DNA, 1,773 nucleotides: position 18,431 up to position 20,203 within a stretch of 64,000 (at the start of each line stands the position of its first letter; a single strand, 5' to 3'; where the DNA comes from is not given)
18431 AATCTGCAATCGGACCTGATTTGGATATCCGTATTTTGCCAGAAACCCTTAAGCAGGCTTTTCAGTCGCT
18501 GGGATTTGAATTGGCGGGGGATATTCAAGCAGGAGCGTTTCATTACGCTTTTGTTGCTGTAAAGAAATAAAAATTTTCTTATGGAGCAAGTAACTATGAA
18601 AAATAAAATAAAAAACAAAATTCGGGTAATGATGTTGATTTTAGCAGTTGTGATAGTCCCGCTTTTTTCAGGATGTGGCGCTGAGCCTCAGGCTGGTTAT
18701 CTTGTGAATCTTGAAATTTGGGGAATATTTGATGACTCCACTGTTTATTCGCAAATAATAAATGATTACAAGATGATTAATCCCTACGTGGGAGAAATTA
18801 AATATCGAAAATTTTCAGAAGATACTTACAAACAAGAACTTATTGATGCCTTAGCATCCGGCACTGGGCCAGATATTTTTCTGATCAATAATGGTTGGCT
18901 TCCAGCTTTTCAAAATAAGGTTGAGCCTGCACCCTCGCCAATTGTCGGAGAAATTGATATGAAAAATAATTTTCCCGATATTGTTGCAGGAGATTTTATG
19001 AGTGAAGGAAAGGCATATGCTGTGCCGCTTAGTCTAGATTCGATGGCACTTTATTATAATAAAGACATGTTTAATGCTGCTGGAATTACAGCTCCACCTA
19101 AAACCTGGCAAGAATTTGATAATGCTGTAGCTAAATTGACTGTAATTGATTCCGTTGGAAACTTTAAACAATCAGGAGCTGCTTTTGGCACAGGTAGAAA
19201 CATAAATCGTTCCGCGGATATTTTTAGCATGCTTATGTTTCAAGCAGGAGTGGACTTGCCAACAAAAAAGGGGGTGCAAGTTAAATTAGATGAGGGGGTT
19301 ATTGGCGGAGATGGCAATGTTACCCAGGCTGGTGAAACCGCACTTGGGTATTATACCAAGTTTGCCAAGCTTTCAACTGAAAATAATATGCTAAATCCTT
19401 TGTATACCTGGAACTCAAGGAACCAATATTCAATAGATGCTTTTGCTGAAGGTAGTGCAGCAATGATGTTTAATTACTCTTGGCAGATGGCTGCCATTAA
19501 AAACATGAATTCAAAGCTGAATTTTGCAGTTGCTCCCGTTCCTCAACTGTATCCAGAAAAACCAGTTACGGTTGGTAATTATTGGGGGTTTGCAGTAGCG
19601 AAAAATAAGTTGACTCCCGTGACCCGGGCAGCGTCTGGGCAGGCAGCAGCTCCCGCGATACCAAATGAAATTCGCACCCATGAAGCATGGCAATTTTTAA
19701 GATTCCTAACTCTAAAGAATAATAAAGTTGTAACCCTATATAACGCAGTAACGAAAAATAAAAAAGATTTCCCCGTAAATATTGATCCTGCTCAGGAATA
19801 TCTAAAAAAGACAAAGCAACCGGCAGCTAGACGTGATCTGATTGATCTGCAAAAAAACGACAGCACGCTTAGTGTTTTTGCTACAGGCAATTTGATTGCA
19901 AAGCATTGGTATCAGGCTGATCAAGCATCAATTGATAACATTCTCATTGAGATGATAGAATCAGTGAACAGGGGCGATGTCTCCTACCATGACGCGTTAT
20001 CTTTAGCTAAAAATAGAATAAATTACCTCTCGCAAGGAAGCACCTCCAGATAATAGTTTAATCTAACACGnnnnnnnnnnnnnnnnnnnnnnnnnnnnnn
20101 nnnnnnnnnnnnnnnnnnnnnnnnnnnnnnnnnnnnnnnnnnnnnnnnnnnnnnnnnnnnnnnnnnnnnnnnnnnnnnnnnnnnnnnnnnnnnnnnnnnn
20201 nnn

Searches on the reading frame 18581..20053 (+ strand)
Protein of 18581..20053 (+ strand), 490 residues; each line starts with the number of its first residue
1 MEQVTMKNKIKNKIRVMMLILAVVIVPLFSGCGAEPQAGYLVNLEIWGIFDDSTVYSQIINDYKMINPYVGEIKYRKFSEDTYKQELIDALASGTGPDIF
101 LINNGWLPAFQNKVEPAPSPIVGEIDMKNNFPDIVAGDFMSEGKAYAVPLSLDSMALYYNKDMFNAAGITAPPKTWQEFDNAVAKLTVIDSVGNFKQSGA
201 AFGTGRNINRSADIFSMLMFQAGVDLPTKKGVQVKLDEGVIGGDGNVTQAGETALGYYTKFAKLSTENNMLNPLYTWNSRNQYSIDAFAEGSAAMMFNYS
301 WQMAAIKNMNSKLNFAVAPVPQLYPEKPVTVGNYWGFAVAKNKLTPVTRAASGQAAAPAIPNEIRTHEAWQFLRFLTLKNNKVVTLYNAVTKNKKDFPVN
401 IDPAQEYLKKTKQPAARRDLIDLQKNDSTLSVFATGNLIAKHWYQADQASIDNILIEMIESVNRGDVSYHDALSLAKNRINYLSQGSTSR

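Call 64: search_protein_families(library=pfam, proteins=[window:18581-20053:+], max_evalue=0.001)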
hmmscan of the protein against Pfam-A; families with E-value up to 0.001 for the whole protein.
window:18581-20053:+ (490 aa): 2 families
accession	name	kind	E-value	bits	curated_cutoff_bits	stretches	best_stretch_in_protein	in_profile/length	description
PF01547.30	SBP_bac_1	-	1.4e-28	101.2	26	1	73-378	26-302/307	Bacterial extracellular solute-binding protein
PF13416.11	SBP_bac_8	-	1.8e-24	87.5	27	1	72-378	13-245/279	Bacterial extracellular solute-binding protein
